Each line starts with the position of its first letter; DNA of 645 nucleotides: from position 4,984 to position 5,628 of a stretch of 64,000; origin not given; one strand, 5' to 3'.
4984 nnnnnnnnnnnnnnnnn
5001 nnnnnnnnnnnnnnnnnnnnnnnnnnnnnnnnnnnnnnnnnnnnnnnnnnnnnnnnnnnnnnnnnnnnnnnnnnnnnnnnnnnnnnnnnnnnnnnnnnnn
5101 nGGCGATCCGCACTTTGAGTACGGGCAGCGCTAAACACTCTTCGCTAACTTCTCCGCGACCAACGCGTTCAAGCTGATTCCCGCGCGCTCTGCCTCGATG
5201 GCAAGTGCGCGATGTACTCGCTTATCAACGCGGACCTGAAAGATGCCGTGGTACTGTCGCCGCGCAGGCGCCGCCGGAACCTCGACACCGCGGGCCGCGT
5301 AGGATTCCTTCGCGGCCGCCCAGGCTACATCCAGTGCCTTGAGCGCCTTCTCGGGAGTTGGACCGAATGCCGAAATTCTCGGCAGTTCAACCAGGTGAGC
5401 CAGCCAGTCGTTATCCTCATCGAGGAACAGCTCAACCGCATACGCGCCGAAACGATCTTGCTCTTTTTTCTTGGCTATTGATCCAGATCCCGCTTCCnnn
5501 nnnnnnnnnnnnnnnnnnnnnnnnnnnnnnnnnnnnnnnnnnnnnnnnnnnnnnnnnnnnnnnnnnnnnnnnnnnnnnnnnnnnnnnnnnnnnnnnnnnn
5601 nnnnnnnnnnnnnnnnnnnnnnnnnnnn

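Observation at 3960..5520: Low-GC insertion carrying an orphan 345-aa protein with a PD-(D/E)xK-like motif, convergent with a HicB-like antitoxin gene whose start position is ATA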

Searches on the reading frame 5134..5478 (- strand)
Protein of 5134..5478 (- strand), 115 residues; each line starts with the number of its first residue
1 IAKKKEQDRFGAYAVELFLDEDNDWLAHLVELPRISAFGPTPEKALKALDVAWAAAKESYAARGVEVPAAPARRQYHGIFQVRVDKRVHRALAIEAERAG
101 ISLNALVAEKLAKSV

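Call 6: search_protein_families(library=pfam, proteins=[window:5134-5478:-], max_evalue=0.1)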
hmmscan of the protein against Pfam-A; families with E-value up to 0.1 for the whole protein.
seq(115 aa): 2 families
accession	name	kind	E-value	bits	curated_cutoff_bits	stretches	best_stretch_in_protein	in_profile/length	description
PF05534.18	HicB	-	1.7e-11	44.3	21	1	71-111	11-51/51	HicB family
PF22513.2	FitA-like_RHH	-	0.012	16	27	1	84-112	8-36/39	Antitoxin FitA-like, ribbon-helix-helix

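Call 7: search_protein_families(library=ncbifam, proteins=[window:5134-5478:-], max_evalue=0.1)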
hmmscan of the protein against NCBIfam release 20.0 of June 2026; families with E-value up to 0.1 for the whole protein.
seq(115 aa): 0 families

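Call 8: search_protein_families(library=padloc, proteins=[window:5134-5478:-], max_evalue=1)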
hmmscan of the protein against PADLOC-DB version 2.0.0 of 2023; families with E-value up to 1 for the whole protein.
seq(115 aa): 0 families

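Call 9: search_protein_families(library=phrogs, proteins=[window:5134-5478:-], max_evalue=1)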
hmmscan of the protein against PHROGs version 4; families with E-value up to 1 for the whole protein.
seq(115 aa): 4 families
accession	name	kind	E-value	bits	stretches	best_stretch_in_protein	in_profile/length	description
phrog_9151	-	moron, auxiliary metabolic gene and host takeover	7.8e-08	33.6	1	45-115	40-109/119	HicB-like antitoxin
phrog_33232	-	unknown function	0.02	16.4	1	67-112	47-93/94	-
phrog_5333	-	unknown function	0.04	15.1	1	81-109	5-33/64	-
phrog_228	-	transcription regulation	0.36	11.5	1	77-114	10-47/251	Arc-like repressor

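Call 17: find_homologous_proteins(query=window:5134-5478:-, max_evalue=0.001)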
Query seq(115 aa) (115 aa): 146 proteins with E <= 0.001 among 185 candidates; the best 120 are listed.
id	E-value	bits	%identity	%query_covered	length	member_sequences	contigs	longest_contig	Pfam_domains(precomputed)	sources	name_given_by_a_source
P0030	7.5e-61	221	90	100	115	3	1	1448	PF05534.19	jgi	jgi:predicted HicB family RNase H-like nuclease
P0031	7.6e-60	217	86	100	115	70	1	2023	PF05534.19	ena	-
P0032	3.5e-59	215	88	100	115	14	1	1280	PF05534.19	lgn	-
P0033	2.8e-58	212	85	100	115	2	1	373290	PF05534.19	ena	-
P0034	7.0e-58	211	84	100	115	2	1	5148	PF05534.19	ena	-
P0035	2.0e-57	210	85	100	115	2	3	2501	PF05534.19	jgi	jgi:predicted HicB family RNase H-like nuclease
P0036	2.7e-57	209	84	100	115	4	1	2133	PF05534.19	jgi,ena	jgi:predicted HicB family RNase H-like nuclease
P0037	2.9e-57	209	86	100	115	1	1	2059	PF05534.19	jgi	jgi:predicted HicB family RNase H-like nuclease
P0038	2.9e-57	209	86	100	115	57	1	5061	PF05534.19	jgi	jgi:predicted HicB family RNase H-like nuclease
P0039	5.9e-57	208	84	100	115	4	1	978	PF05534.19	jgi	jgi:predicted HicB family RNase H-like nuclease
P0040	7.1e-57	208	84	100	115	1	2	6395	PF05534.19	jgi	jgi:predicted HicB family RNase H-like nuclease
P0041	1.9e-56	207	84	100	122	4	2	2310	PF05534.19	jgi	jgi:predicted HicB family RNase H-like nuclease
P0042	3.5e-56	206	83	100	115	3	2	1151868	PF05534.19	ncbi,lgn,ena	-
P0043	3.7e-56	206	83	100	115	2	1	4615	PF05534.19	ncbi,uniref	ncbi:MAG: toxin-antitoxin system HicB family antitoxin [Candidatus Binatus sp.]|uniref:toxin-antitox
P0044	4.0e-56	206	85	100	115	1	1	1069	PF05534.19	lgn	-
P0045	7.5e-56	205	82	100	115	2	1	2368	PF05534.19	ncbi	-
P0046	8.9e-56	204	82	99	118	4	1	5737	PF05534.19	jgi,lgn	-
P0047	1.6e-55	204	85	100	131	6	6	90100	PF05534.19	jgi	jgi:predicted HicB family RNase H-like nuclease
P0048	2.2e-55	203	85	98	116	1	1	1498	PF05534.19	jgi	jgi:predicted HicB family RNase H-like nuclease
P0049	3.1e-55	203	83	100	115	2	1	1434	PF05534.19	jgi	jgi:predicted HicB family RNase H-like nuclease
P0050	3.0e-54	200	81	100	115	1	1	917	PF05534.19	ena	-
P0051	3.3e-54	199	80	100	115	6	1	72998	PF05534.19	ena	-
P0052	1.3e-53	197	81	100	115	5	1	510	PF05534.19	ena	-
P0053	4.5e-53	196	79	100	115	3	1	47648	PF05534.19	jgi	jgi:predicted HicB family RNase H-like nuclease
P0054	3.4e-51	190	81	100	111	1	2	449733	PF05534.19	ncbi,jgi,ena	jgi:predicted HicB family RNase H-like nuclease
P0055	7.3e-49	182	79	98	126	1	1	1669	PF05534.19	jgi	jgi:predicted HicB family RNase H-like nuclease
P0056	1.6e-47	178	75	96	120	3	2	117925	PF05534.19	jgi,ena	-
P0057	3.3e-46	174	71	97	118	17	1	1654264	PF05534.19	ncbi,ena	-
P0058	2.2e-45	171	70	97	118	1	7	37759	PF05534.19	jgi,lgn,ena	jgi:predicted HicB family RNase H-like nuclease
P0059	4.7e-45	170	72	97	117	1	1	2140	PF05534.19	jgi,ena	-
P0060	1.8e-43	165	69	96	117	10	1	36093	PF05534.19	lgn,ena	-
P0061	3.3e-43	164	68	97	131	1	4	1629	PF05534.19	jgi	jgi:predicted HicB family RNase H-like nuclease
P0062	6.8e-43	163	68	97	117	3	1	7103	PF05534.19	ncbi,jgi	ncbi:MAG: type II toxin-antitoxin system HicB family antitoxin [Candidatus Binataceae bacterium]|jgi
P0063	1.1e-42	162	69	93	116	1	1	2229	PF05534.19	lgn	-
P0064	2.0e-42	161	67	100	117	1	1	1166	PF05534.19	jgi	jgi:predicted HicB family RNase H-like nuclease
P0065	2.3e-42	161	68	97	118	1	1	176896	PF05534.19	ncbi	-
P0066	2.4e-42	161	83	83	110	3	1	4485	PF05534.19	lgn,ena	-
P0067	2.9e-42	161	67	100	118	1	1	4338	PF05534.19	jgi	jgi:predicted HicB family RNase H-like nuclease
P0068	3.0e-42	161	66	95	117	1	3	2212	PF05534.19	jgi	jgi:predicted HicB family RNase H-like nuclease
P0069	3.5e-42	161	68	97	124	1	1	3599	PF05534.19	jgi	jgi:predicted HicB family RNase H-like nuclease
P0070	4.9e-42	160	67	93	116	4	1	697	PF05534.19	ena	-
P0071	5.3e-42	160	66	97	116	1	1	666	PF05534.19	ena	-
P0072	5.4e-42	160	67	95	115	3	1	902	PF05534.19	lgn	-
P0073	7.9e-42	160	67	95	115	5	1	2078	PF05534.19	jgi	jgi:predicted HicB family RNase H-like nuclease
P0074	1.9e-41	158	66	97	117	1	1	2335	PF05534.19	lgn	-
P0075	2.3e-41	158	68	97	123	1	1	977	PF05534.19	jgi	jgi:predicted HicB family RNase H-like nuclease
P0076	2.8e-41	158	65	98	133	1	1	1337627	PF05534.19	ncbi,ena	-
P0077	2.8e-41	158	66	99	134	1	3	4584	PF05534.19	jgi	jgi:predicted HicB family RNase H-like nuclease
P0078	3.0e-41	158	67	97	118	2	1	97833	PF05534.19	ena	-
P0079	7.3e-41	156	61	100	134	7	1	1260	PF05534.19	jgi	jgi:predicted HicB family RNase H-like nuclease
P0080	7.6e-41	156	66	97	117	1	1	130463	PF05534.19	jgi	jgi:predicted HicB family RNase H-like nuclease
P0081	9.3e-41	156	65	97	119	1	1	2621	PF05534.19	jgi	jgi:predicted HicB family RNase H-like nuclease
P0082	1.1e-40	156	62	99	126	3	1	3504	PF05534.19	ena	-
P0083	1.7e-40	155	65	97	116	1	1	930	PF05534.19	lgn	-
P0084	1.8e-40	155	65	97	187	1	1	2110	PF07927.18,PF05534.19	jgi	jgi:predicted HicB family RNase H-like nuclease/predicted RNA binding protein YcfA (HicA-like mRNA i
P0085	2.3e-40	155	68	93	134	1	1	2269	PF05534.19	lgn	-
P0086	2.6e-40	155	66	97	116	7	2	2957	PF05534.19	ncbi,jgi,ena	-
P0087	4.1e-40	154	68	95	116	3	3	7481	PF05534.19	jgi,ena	-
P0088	7.4e-40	153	68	93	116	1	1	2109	PF05534.19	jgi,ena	jgi:predicted HicB family RNase H-like nuclease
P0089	9.0e-40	153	61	90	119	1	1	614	PF05534.19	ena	-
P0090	9.8e-40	153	61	100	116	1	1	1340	PF05534.19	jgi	jgi:predicted HicB family RNase H-like nuclease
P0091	1.0e-39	153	62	99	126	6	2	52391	PF05534.19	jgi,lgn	-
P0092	1.1e-39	153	63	97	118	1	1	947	PF05534.19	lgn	-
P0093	1.2e-39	153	66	95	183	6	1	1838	PF05534.19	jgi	jgi:predicted HicB family RNase H-like nuclease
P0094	1.7e-39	152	65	97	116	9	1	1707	PF05534.19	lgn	-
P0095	2.9e-39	151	65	96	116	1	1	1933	PF05534.19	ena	-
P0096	3.5e-39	151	66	97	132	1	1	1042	PF05534.19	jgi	jgi:predicted HicB family RNase H-like nuclease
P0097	6.5e-39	150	64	95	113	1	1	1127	PF05534.19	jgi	jgi:predicted HicB family RNase H-like nuclease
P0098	7.4e-39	150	60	100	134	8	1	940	PF05534.19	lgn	-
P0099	7.6e-39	150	65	92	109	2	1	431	PF05534.19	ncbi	-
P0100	2.0e-38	149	64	96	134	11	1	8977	PF05534.19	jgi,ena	-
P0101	2.3e-38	148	61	99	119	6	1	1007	PF05534.19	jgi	jgi:predicted HicB family RNase H-like nuclease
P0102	2.7e-38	148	64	95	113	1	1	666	PF05534.19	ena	-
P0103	2.9e-38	148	63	97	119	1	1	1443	PF05534.19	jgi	jgi:predicted HicB family RNase H-like nuclease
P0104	3.0e-38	148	66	94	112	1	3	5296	PF05534.19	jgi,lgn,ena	-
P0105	3.2e-38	148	66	94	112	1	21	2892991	PF05534.19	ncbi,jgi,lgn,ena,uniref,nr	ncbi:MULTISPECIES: toxin-antitoxin system HicB family antitoxin [Nitrosomonas]|uniref:type II toxin-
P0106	3.2e-38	148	66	94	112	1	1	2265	PF05534.19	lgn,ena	-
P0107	4.6e-38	147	64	96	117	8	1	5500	PF05534.19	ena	-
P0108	5.5e-38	147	63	97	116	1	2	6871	PF05534.19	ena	-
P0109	6.8e-38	147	63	97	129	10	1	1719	PF05534.19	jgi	jgi:predicted HicB family RNase H-like nuclease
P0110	6.9e-38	147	61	98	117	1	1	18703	PF05534.19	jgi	jgi:predicted HicB family RNase H-like nuclease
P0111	1.6e-37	146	61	98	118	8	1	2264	PF05534.19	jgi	jgi:predicted HicB family RNase H-like nuclease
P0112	1.6e-37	146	65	94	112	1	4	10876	PF05534.19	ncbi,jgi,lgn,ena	-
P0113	1.6e-37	146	65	94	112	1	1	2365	PF05534.19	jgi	-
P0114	1.7e-37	146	63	95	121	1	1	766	PF05534.19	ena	-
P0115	1.9e-37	145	62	97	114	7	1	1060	PF05534.19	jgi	-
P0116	3.8e-37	145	63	91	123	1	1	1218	PF05534.19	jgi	jgi:predicted HicB family RNase H-like nuclease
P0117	6.7e-37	144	64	92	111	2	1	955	PF05534.19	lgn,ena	-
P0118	1.5e-36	143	61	97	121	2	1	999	PF05534.19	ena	-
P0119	1.7e-36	142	63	94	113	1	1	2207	PF05534.19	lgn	-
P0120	1.8e-36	142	63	95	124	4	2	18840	PF05534.19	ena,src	-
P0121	2.6e-36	142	61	95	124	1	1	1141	PF05534.19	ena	-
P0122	3.2e-36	142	58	98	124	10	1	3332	PF05534.19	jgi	jgi:predicted HicB family RNase H-like nuclease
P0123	3.3e-36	141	66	88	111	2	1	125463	PF05534.19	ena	-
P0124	3.7e-36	141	65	92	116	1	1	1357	PF05534.19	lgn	-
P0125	1.2e-35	140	62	92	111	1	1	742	PF05534.19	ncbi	-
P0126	1.4e-35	140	60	95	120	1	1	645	PF15970.12,PF05534.19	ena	-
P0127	2.3e-35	139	61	95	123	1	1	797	PF15970.12,PF05534.19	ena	-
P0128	9.3e-35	137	63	92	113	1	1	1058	PF05534.19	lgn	-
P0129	1.1e-34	137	59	92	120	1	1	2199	PF15970.12,PF05534.19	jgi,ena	-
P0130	1.5e-34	136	63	90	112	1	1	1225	PF05534.19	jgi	jgi:predicted HicB family RNase H-like nuclease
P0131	2.8e-34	135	59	92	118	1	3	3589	PF05534.19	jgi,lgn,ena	-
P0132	3.7e-34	135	60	95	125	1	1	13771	PF05534.19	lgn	-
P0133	4.7e-34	135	60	93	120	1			PF05534.19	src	-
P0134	1.3e-33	133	56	97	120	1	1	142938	PF05534.19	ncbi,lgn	ncbi:MAG: toxin-antitoxin system HicB family antitoxin [Cyanobacteria bacterium J06621_8]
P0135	1.6e-33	133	59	95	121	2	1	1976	PF05534.19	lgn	-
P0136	2.7e-33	132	55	98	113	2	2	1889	PF05534.19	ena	-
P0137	3.2e-33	132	59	93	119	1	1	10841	PF05534.19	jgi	jgi:predicted HicB family RNase H-like nuclease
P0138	3.9e-33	132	58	92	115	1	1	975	PF15970.12,PF05534.19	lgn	-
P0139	5.0e-33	131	58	91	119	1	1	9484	PF05534.19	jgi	jgi:predicted HicB family RNase H-like nuclease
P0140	5.2e-33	131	55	98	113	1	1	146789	PF05534.19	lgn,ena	-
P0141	1.2e-32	130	55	97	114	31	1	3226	PF05534.19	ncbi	ncbi:MAG: type II toxin-antitoxin system HicB family antitoxin [Waterburya sp.]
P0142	2.0e-32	129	58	98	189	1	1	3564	PF05534.19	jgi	jgi:predicted HicB family RNase H-like nuclease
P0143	4.7e-32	128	59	95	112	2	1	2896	PF05534.19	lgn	-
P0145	1.4e-31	127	58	94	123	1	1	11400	PF05534.19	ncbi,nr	ncbi:MAG: toxin-antitoxin system HicB family antitoxin [Gammaproteobacteria bacterium]|nr:MAG: toxin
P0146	2.0e-31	126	56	93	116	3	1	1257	PF05534.19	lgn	-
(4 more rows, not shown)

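Call 31: find_encoding_contigs(protein=P0033, flank=5000, max_places=2)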
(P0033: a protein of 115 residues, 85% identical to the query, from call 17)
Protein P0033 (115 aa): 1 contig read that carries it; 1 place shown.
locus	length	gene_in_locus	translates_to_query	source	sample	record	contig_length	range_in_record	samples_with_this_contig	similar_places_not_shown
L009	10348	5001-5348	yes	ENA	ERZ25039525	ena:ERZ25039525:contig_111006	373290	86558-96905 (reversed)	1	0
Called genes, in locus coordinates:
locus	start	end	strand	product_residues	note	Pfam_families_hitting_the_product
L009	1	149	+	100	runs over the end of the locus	PF00512:HisKA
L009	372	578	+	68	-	PF02518:HATPase_c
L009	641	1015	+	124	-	PF00072:Response_reg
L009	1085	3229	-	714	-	PF00005:ABC_tran, PF13304:AAA_21 (faint), PF12698:ABC2_membrane_3, PF01061:ABC2_membrane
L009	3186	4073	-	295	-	PF25919:BSH_CusB (faint), PF25917:BSH_RND (weak), PF25973:BSH_CzcB, PF25885:HH_EMRA (faint), PF25876:HH_MFP_RND (weak), PF25954:Beta-barrel_RND_2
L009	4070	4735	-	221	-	PF00440:TetR_N, PF17932:TetR_C_24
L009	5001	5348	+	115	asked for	PF05534:HicB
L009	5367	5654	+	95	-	-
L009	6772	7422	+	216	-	PF00069:Pkinase, PF07714:PK_Tyr_Ser-Thr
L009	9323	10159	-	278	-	-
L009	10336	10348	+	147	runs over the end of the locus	-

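Call 32: find_encoding_contigs(protein=P0042, flank=5000, max_places=3)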
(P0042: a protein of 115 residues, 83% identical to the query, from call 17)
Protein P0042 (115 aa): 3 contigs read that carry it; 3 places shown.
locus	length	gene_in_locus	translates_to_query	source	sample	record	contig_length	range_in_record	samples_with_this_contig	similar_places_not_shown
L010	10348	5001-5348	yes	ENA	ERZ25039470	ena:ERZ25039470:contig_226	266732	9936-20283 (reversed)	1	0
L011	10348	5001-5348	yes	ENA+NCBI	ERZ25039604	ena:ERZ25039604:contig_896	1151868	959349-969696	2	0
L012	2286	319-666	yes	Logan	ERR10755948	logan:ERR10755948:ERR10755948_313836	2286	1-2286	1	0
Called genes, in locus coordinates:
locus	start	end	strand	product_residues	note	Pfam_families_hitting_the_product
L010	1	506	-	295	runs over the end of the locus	PF25919:BSH_CusB (faint), PF25997:BSH_YhbJ (faint), PF25917:BSH_RND, PF25973:BSH_CzcB, PF25876:HH_MFP_RND, PF25954:Beta-barrel_RND_2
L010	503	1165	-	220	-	PF00440:TetR_N, PF17932:TetR_C_24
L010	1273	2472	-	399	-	-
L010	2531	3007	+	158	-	-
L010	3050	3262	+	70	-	-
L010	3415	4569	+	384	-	-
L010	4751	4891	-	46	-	-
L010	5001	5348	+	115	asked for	PF05534:HicB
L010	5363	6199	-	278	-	-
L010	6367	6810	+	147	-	-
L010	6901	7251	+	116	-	-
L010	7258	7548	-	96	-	PF00462:Glutaredoxin, PF13417:GST_N_3 (weak), PF13409:GST_N_2 (weak)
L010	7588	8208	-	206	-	PF00535:Glycos_transf_2, PF13641:Glyco_tranf_2_3 (weak), PF13632:Glyco_trans_2_3 (faint)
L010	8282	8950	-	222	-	PF00551:Formyl_trans_N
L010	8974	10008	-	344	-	PF00586:AIRS, PF02769:AIRS_C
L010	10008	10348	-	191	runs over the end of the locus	PF03848:TehB (weak), PF08241:Methyltransf_11, PF13649:Methyltransf_25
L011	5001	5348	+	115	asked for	PF05534:HicB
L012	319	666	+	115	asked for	PF05534:HicB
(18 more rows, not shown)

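Call 64: find_encoding_contigs(protein=P0030, flank=3000, max_places=2)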
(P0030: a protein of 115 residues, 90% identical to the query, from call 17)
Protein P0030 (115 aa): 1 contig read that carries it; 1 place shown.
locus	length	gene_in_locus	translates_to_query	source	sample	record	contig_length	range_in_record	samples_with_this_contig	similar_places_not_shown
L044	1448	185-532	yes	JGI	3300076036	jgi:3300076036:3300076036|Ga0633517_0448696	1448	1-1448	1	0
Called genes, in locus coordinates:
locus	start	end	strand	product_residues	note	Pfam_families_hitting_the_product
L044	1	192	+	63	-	?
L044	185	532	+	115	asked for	PF05534:HicB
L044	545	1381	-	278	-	-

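Call 65: find_encoding_contigs(protein=P0034, flank=4000, max_places=2)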
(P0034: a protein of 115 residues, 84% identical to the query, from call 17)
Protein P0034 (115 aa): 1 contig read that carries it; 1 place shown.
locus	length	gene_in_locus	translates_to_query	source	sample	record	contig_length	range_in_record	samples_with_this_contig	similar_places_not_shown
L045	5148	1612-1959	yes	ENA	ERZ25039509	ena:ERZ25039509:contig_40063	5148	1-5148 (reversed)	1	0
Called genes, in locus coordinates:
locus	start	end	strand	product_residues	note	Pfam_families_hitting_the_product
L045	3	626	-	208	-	?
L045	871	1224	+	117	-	-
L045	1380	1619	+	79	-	PF07927:HicA_toxin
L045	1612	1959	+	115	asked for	PF05534:HicB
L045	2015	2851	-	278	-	-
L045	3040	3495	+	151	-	-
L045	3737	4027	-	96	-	PF00462:Glutaredoxin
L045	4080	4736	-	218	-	PF00535:Glycos_transf_2, PF13641:Glyco_tranf_2_3 (weak)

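Call 66: find_encoding_contigs(protein=P0038, flank=4000, max_places=2)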
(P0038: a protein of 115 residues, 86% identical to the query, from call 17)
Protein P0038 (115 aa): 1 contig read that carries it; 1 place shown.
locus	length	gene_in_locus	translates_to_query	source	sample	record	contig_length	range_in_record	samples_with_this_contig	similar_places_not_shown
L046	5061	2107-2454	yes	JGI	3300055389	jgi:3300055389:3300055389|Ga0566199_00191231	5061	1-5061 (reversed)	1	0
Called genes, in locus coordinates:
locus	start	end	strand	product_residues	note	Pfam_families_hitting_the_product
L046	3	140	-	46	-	?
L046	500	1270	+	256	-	-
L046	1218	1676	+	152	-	-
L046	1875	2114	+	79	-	PF07927:HicA_toxin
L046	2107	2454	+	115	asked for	PF05534:HicB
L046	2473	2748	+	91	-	-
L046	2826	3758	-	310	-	-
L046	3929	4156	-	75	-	-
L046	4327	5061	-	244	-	?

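Call 77: search_solved_structures(query=window:5134-5478:-, max_evalue=0.01, show_alignments=1)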
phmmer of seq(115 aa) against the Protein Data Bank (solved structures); distinct sequences matched with E-value up to 0.01: 0.
